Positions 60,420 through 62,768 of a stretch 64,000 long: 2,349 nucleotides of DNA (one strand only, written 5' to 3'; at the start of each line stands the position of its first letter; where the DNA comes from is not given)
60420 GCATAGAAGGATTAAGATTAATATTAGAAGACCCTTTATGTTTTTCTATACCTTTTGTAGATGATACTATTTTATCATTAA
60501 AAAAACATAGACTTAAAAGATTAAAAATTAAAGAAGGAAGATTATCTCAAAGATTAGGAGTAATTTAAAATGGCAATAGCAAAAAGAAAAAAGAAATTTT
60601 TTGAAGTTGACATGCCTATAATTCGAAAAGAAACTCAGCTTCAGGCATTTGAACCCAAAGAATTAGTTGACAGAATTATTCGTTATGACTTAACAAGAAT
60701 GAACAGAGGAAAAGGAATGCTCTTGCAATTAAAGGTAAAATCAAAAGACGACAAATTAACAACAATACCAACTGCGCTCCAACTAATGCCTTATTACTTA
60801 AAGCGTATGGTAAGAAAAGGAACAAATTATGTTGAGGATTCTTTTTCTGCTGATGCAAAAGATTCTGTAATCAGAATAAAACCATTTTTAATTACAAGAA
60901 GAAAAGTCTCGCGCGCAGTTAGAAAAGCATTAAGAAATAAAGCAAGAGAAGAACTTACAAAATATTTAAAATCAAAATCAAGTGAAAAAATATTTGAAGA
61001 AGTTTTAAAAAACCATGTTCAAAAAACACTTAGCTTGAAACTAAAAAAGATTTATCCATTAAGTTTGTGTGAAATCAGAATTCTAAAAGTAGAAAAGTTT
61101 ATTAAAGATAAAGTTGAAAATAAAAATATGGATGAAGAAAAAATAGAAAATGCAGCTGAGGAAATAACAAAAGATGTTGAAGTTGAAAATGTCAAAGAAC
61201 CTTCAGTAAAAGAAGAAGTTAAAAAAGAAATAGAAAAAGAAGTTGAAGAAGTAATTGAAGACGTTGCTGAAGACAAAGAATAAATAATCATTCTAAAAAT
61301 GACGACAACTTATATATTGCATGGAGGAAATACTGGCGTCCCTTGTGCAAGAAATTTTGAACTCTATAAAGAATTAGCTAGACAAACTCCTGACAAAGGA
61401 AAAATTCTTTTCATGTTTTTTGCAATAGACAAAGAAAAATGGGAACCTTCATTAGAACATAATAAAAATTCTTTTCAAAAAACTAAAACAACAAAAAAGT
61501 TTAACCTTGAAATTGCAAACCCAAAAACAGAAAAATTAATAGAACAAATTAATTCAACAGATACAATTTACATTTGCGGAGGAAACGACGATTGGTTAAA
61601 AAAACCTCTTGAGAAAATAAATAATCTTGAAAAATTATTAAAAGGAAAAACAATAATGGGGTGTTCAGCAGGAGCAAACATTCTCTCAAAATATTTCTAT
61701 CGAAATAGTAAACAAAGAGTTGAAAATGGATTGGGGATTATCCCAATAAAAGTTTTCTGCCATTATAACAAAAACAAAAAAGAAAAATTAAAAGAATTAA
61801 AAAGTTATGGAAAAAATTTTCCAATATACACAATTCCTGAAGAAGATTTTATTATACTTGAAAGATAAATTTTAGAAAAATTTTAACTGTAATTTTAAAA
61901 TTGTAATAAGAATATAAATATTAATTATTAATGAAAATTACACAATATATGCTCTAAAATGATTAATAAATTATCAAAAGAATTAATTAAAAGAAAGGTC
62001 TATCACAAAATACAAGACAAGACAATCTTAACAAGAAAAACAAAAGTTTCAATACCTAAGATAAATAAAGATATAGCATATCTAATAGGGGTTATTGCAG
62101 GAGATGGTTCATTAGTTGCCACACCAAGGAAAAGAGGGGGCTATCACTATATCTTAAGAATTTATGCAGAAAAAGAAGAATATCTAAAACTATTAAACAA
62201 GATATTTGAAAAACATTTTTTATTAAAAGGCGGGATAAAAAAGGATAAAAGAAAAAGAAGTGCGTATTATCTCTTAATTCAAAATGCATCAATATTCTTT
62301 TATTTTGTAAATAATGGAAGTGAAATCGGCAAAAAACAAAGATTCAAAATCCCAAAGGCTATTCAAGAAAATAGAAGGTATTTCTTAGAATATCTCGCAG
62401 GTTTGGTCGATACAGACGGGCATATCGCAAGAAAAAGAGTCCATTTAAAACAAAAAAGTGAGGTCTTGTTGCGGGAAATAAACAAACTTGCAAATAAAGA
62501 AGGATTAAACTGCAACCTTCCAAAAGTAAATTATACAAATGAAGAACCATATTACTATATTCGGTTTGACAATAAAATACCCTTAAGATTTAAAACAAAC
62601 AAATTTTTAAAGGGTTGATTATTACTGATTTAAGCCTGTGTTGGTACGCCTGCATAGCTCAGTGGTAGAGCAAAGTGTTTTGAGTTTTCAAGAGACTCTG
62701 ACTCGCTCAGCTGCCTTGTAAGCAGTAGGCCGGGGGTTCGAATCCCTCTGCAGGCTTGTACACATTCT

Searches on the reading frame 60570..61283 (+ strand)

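Call 12: search_protein_families(library=pfam, proteins=[window:60570-61283:+], max_evalue=0.01)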
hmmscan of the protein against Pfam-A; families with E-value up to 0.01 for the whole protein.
window:60570-61283:+ (237 aa): 1 family
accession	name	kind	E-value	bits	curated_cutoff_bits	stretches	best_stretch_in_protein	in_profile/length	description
PF01015.23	Ribosomal_S3Ae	-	3.4e-17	63.1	29.3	1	6-176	11-189/191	Ribosomal S3Ae family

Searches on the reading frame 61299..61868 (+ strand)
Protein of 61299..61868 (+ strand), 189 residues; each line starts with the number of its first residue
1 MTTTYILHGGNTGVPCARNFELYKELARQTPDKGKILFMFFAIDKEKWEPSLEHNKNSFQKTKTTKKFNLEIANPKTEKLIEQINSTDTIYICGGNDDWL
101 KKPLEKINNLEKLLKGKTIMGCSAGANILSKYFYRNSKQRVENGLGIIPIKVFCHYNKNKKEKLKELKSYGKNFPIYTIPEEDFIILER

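Call 12: search_protein_families(library=pfam, proteins=[window:61299-61868:+], max_evalue=0.01)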
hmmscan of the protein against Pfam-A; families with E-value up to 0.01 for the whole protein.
window:61299-61868:+ (189 aa): 2 families
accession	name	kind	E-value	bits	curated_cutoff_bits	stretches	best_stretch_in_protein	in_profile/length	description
PF03575.23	Peptidase_S51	-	2.3e-17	63.8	23.9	1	18-187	14-198/206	Peptidase family S51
PF07685.20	GATase_3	-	0.0047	17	27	1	82-166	35-129/196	CobB/CobQ-like glutamine amidotransferase domain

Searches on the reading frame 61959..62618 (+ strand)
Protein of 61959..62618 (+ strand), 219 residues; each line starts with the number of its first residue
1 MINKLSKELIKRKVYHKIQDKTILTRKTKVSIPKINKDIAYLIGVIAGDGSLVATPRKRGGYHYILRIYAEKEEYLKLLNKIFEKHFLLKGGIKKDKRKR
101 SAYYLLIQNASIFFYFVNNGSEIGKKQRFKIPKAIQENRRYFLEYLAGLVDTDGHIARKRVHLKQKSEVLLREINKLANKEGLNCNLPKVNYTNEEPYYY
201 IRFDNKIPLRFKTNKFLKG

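Call 11: find_encoding_contigs(protein=window:61959-62618:+, flank=10000, max_places=10)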
Protein window:61959-62618:+ (219 aa): 2 contigs read that carry it; 1 place shown.
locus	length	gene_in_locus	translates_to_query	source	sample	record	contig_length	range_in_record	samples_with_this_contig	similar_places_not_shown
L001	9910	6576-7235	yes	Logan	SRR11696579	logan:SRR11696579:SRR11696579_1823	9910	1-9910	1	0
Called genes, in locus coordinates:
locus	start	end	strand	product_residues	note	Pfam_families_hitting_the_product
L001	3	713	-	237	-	?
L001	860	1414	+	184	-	-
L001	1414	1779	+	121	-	-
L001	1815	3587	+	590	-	PF01411:tRNA-synt_2c, PF07973:tRNA_SAD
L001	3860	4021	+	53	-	-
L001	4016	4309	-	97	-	-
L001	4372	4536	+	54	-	-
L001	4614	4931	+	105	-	-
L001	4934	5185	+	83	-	-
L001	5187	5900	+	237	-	PF01015:Ribosomal_S3Ae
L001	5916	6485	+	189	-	PF03575:Peptidase_S51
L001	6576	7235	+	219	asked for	PF09062:Endonuc_subdom (faint), PF14528:LAGLIDADG_3 (weak)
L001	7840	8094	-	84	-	-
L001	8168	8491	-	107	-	PF01906:YbjQ_1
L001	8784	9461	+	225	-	-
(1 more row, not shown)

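Call 12: search_protein_families(library=pfam, proteins=[window:61959-62618:+], max_evalue=0.01)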
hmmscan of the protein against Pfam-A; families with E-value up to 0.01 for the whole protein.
window:61959-62618:+ (219 aa): 5 families
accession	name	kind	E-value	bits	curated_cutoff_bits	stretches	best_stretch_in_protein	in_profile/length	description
PF14528.11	LAGLIDADG_3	-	9.9e-13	48.6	22.5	2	143-203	4-69/82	LAGLIDADG-like domain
PF09062.15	Endonuc_subdom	-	4.6e-08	34.2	24.4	1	41-117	13-89/98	PI-PfuI Endonuclease subdomain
PF14527.11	LAGLIDADG_WhiA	-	0.00015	22.2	23.2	1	40-103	3-60/93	WhiA LAGLIDADG-like domain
PF05204.19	Hom_end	-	0.00017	22.1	21.1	1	131-187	2-62/110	Homing endonuclease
PF03161.18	LAGLIDADG_2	-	0.0047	17.3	25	1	42-204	4-161/168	LAGLIDADG DNA endonuclease family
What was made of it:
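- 61959..62618 (+): Context: conserved free-standing double-motif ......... endonuclease gene immediately upstream. Pfam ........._3 E 1e-12 (call 12).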

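Call 14: find_homologous_proteins(query=window:61959-62618:+, max_evalue=0.00001)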
Query window:61959-62618:+ (219 aa): 56 proteins with E <= 0.00001 among 263 candidates.
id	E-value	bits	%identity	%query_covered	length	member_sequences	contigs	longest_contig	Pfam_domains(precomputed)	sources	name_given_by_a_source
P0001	5.6e-137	472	100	100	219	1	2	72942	PF09062.16,PF14528.12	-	-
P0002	4.3e-91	322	69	100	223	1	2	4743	PF14528.12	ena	-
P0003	7.6e-86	305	66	98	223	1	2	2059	PF05204.20,PF09062.16,PF14528.12,PF14527.12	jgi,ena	-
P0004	9.1e-81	289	60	99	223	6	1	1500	PF03161.19,PF14528.12,PF14527.12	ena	-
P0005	1.6e-80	288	65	97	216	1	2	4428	PF14528.12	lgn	-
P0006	2.7e-80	287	61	97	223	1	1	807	PF14528.12,PF14527.12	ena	-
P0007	3.5e-79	283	64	99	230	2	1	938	PF09062.16,PF03161.19,PF14528.12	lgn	-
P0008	1.3e-78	282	63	99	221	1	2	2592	PF14528.12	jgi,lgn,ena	-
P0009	7.6e-77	276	59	99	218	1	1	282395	PF14528.12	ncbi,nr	ncbi:hypothetical protein GOV13_00455 [Candidatus Pacearchaeota archaeon]|nr:hypothetical protein [C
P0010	1.3e-76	275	60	98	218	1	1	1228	PF14528.12,PF14527.12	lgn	-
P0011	1.5e-76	275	62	97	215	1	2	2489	PF05204.20,PF09062.16,PF14528.12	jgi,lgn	-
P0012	7.7e-76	273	61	97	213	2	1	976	PF09062.16,PF14528.12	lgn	-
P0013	1.2e-75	272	59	100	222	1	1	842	PF05204.20,PF14528.12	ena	-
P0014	1.5e-75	272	62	99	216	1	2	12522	PF05204.20,PF09062.16,PF14528.12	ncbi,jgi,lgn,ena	-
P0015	2.4e-75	271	58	99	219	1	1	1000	PF05204.20,PF14528.12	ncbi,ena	-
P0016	3.1e-75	271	57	99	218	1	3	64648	PF14528.12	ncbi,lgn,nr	ncbi:MAG: hypothetical protein NTU63_02965 [Candidatus Pacearchaeota archaeon]|nr:hypothetical prote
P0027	1.4e-71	259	66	85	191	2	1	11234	PF14528.12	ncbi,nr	ncbi:MAG: hypothetical protein KKB62_00185 [Nanoarchaeota archaeon]|nr:hypothetical protein [Nanoarc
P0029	6.3e-71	256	65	81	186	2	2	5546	PF05204.20,PF09062.16,PF14528.12,PF14527.12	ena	-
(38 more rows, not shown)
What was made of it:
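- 61959..62618 (+): 55 homologs at 45-69% identity (call 14).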

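Call 15: find_encoding_contigs(protein=P0009, flank=4000, max_places=3)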
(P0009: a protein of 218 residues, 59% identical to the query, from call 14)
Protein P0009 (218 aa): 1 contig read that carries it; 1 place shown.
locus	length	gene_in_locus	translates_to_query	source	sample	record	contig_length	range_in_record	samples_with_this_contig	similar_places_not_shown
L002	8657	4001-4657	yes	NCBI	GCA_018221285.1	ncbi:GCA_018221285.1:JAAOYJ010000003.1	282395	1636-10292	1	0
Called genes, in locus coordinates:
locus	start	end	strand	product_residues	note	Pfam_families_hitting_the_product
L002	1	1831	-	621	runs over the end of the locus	-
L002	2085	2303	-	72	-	-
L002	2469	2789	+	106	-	-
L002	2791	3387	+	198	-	PF01015:Ribosomal_S3Ae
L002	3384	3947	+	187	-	PF03575:Peptidase_S51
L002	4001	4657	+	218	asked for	PF14528:LAGLIDADG_3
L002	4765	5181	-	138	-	-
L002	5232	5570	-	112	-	-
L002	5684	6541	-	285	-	-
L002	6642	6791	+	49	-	-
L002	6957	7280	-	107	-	PF01906:YbjQ_1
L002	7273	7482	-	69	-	-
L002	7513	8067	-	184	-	PF22090:Gins51_C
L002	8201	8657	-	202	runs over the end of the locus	PF00929:RNase_T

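Call 16: find_encoding_contigs(protein=P0016, flank=4000, max_places=3)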
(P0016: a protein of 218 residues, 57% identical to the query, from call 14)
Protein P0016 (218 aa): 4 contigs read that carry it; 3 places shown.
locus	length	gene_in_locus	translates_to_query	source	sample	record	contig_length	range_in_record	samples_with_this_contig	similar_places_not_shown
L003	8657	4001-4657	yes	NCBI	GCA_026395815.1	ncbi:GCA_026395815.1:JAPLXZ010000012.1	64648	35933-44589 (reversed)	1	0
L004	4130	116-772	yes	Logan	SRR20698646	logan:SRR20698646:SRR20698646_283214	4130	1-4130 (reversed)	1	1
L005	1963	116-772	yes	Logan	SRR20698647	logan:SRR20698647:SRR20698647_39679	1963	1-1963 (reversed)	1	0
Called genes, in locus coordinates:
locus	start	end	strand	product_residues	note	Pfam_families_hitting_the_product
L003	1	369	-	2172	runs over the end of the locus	-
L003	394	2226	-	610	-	-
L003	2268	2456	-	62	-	-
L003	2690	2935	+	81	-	PF09889:DUF2116 (weak), PF13240:Zn_Ribbon_1 (weak)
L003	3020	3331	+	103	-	PF00935:Ribosomal_L44 (weak)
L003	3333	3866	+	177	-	PF01015:Ribosomal_S3Ae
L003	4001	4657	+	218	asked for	PF14528:LAGLIDADG_3 (weak)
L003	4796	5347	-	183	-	PF22090:Gins51_C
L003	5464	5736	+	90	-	-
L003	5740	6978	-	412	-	PF01676:Metalloenzyme, PF10143:PhosphMutase, PF01676:Metalloenzyme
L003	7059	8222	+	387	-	PF02881:SRP54_N (weak), PF06414:Zeta_toxin (weak), PF00448:SRP54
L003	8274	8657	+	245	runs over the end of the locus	-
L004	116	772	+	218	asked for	PF14528:LAGLIDADG_3 (weak)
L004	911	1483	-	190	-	PF22090:Gins51_C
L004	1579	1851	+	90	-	-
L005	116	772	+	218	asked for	PF14528:LAGLIDADG_3 (weak)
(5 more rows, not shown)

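Call 17: find_encoding_contigs(protein=P0002, flank=4000, max_places=3)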
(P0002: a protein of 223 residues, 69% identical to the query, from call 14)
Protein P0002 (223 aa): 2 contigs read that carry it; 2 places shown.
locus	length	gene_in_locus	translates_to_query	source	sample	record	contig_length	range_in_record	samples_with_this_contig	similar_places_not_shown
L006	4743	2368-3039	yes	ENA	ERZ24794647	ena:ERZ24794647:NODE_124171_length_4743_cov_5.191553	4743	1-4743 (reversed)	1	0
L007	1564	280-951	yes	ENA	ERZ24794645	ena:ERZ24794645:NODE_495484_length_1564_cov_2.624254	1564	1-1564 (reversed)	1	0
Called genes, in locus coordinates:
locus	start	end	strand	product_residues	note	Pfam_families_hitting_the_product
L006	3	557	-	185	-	?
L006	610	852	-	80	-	-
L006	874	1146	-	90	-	-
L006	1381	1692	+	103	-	-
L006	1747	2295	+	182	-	PF01015:Ribosomal_S3Ae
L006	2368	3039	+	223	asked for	PF14528:LAGLIDADG_3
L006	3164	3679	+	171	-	PF13238:AAA_18 (weak)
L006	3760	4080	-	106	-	PF01906:YbjQ_1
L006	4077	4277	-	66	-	-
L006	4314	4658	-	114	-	PF02002:TFIIE_alpha (weak), PF21984:DnaD_N, PF22381:Staph_reg_Sar_Rot (weak), PF01978:TrmB, PF12802:MarR_2, PF13730:HTH_36 (weak), PF08279:HTH_11 (weak)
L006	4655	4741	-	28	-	?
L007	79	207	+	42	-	-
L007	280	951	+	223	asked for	PF14528:LAGLIDADG_3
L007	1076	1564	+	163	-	?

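Call 18: find_encoding_contigs(protein=P0014, flank=4000, max_places=3)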
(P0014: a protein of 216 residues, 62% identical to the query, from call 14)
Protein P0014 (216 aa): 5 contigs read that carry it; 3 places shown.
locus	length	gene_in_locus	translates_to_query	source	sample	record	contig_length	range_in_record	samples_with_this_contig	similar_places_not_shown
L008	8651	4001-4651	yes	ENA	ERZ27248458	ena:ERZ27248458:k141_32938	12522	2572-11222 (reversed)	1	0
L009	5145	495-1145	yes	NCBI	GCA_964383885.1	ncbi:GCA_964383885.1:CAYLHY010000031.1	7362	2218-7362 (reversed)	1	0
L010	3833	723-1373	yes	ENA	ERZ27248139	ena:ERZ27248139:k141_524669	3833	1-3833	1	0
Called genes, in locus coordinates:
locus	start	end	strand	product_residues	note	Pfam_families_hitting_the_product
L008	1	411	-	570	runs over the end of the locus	?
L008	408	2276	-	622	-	-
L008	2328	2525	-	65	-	-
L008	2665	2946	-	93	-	-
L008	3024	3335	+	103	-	-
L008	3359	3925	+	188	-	PF01015:Ribosomal_S3Ae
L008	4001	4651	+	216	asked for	PF05204:Hom_end (faint), PF09062:Endonuc_subdom (weak), PF14528:LAGLIDADG_3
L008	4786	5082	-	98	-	PF02579:Nitro_FeMo-Co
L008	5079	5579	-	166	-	-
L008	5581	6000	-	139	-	-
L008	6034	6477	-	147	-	PF02001:DUF134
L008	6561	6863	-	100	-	PF17253:DUF5320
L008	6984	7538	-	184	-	PF22090:Gins51_C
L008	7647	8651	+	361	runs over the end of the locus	PF02881:SRP54_N, PF06414:Zeta_toxin (weak), PF13245:AAA_19 (faint), PF13604:AAA_30 (faint), PF00448:SRP54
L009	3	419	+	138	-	?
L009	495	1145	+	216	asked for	PF05204:Hom_end (faint), PF09062:Endonuc_subdom (weak), PF14528:LAGLIDADG_3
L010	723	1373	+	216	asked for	PF05204:Hom_end (faint), PF09062:Endonuc_subdom (weak), PF14528:LAGLIDADG_3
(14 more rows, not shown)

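Call 23: find_encoding_contigs(protein=P0027, flank=3000, max_places=3)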
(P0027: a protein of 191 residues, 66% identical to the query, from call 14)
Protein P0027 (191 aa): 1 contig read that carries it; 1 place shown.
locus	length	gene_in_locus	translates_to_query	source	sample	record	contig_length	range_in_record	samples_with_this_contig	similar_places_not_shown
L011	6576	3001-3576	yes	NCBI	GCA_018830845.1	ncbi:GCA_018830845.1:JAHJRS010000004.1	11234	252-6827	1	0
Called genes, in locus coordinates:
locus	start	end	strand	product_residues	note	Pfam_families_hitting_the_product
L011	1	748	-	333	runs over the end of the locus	?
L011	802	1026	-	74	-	-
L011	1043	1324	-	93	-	-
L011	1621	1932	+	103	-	-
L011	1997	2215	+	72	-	-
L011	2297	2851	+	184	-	PF01015:Ribosomal_S3Ae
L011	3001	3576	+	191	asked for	PF14528:LAGLIDADG_3 (weak)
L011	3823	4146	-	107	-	-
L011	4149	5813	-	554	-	-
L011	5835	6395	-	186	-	-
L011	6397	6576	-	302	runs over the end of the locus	-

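Call 24: find_encoding_contigs(protein=P0005, flank=3000, max_places=3)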
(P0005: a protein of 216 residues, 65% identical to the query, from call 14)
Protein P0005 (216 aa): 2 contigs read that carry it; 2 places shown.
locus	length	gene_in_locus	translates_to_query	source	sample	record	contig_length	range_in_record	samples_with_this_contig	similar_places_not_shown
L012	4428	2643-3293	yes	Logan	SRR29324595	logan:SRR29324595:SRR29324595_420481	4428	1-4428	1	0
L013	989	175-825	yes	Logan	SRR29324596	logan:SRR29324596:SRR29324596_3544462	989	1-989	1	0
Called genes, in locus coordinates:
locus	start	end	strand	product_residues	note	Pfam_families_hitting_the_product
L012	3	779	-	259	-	?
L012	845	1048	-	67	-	-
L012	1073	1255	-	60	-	-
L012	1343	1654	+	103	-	-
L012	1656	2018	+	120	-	-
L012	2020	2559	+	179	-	PF01015:Ribosomal_S3Ae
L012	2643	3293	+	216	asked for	PF14528:LAGLIDADG_3 (weak)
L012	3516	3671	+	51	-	-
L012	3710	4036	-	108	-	PF01906:YbjQ_1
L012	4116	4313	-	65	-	-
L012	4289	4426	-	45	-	?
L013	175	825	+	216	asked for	PF14528:LAGLIDADG_3 (weak)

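Call 25: find_encoding_contigs(protein=P0029, flank=3000, max_places=3)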
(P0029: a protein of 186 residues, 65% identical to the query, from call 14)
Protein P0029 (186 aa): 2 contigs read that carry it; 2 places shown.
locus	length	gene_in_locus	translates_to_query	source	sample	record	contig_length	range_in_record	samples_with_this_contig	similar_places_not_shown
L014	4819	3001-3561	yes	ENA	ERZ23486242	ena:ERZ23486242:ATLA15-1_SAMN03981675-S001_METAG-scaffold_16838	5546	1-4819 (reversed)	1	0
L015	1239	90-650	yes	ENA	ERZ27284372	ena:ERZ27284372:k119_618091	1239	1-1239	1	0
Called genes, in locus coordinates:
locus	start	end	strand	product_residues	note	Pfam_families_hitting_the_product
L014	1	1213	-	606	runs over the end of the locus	-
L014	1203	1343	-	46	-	-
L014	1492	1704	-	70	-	-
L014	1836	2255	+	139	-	-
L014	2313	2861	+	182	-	PF01015:Ribosomal_S3Ae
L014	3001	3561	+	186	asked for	PF05204:Hom_end (faint), PF09062:Endonuc_subdom (faint), PF14527:LAGLIDADG_WhiA (faint), PF14528:LAGLIDADG_3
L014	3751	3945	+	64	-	-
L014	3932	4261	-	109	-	PF11524:SeleniumBinding (faint), PF01906:YbjQ_1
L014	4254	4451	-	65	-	-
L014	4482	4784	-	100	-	PF02579:Nitro_FeMo-Co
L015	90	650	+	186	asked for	PF05204:Hom_end (faint), PF09062:Endonuc_subdom (faint), PF14527:LAGLIDADG_WhiA (faint), PF14528:LAGLIDADG_3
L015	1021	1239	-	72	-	?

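Call 39: find_related_loci(query=A1, collection=genome_contigs, flank=1500)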
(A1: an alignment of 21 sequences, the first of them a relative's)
Query A1 (219 aa) in genome_contigs; peptide patterns used: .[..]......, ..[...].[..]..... (x = any residue, [..] = any of these).
115 stretches matched a pattern; 53 encode a relative of the query (tblastn E <= 1e-3); 52 distinct loci.
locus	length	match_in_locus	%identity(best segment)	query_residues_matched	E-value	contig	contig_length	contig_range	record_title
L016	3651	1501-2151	65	1-217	3e-83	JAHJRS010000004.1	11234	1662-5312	MAG: Nanoarchaeota archaeon isolate OS_PC_MetaG.mb.161 OS_PC_MetaG.mb.161_k141_46545, whole genome shotgun sequence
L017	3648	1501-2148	59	1-216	8e-83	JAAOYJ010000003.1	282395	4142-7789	Candidatus Pacearchaeota archaeon isolate DPANNHV_H1.bin.34 k83_92324, whole genome shotgun sequence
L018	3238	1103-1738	59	1-212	1e-79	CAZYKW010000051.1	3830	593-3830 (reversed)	MAG TPA_asm: Candidatus Woesearchaeota archaeon isolate binchicken_co334_135 genome assembly, contig: NODE_51008_length_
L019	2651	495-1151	61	1-219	3e-78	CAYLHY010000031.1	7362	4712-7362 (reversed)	MAG TPA_asm: Candidatus Woesearchaeota archaeon isolate binchicken_co19_580 genome assembly, contig: NODE_17678_length_7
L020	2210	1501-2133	55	1-211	4e-70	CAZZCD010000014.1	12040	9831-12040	MAG TPA_asm: Candidatus Woesearchaeota archaeon isolate SRP068000_co1_158 genome assembly, contig: NODE_9428_length_1204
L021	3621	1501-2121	52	5-212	8e-69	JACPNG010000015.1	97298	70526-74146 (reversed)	MAG: Candidatus Woesearchaeota archaeon isolate NC_groundwater_569_Ag_S-0.1um_31_12 S35_SO-1_scaffold_241890, whole geno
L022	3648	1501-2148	57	1-216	4e-81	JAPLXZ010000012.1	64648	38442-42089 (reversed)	MAG: Candidatus Pacearchaeota archaeon isolate LacPavin_0920_SED3_MAG_32_16 LacPavin_0920_SED3_scaffold_1280447, whole g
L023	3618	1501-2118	51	1-212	2e-62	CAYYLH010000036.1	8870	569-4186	MAG TPA_asm: Candidatus Woesearchaeota archaeon isolate SRP252850_co1_223 genome assembly, contig: NODE_15136_length_887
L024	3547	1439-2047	46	2-205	3e-58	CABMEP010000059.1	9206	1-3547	uncultured archaeon isolate LFW-242_1 genome assembly, contig: LFW2421_62, whole genome shotgun sequence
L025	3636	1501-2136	49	1-215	2e-57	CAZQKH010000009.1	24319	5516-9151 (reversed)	MAG TPA_asm: Candidatus Woesearchaeota archaeon isolate SRP191223_co2_5 genome assembly, contig: NODE_916_length_24319_c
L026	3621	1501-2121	45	1-207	1e-57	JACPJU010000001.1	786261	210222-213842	MAG: Candidatus Aenigmatarchaeota archaeon isolate NC_groundwater_476_Ag_S-0.1um_40_17 S35_SO-1_scaffold_95073, whole ge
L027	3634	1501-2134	61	1-212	8e-61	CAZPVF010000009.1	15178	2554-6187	MAG TPA_asm: Candidatus Woesearchaeota archaeon isolate binchicken_co19_623 genome assembly, contig: NODE_6415_length_15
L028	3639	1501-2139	54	6-218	2e-71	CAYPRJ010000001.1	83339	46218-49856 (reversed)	MAG TPA_asm: Candidatus Woesearchaeota archaeon isolate SRP141376_co1_231 genome assembly, contig: NODE_740_length_83339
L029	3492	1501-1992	33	22-181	3e-15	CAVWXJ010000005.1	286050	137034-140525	MAG: uncultured archaeon isolate MFD03726.bin.2.74 genome assembly, contig: contig_29955, whole genome shotgun sequence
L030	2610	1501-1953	33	30-181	2e-14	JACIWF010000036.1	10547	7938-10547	MAG: Hadesarchaea archaeon isolate MAG-18 Hadesarchaeota_A3_bin10_Scaffold_36, whole genome shotgun sequence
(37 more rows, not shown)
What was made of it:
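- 61959..62618 (+): Synteny S3Ae-(S51)-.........-tRNA-Thr holds in all relatives examined (calls 15-18, 23-25, 39).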
